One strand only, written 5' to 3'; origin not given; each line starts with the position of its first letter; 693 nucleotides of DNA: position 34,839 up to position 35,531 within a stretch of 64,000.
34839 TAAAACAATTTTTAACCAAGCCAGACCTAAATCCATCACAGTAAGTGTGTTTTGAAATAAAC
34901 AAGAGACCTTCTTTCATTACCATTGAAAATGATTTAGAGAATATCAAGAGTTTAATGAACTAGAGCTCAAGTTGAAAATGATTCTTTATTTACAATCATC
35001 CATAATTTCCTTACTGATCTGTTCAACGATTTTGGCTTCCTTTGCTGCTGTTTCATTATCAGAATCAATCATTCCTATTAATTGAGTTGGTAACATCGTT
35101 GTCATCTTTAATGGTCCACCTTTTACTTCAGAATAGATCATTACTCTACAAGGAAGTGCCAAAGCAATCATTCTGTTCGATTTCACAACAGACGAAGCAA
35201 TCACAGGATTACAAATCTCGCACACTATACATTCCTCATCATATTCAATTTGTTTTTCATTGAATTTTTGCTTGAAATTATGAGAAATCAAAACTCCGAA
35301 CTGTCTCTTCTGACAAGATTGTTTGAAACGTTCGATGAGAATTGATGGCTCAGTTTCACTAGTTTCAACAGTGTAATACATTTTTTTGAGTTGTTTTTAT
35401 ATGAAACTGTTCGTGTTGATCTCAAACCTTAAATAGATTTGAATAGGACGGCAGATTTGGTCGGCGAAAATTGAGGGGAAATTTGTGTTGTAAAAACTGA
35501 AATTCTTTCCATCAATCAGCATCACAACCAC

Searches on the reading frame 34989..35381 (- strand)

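Call 29: search_protein_families(library=pfam, proteins=[window:34989-35381:-])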
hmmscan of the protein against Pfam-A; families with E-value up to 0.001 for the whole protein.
seq(131 aa): 1 family
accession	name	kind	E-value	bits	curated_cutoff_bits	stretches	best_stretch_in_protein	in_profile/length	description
PF03625.19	DUF302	-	4.6e-10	39.7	23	1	35-96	2-61/63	Domain of unknown function DUF302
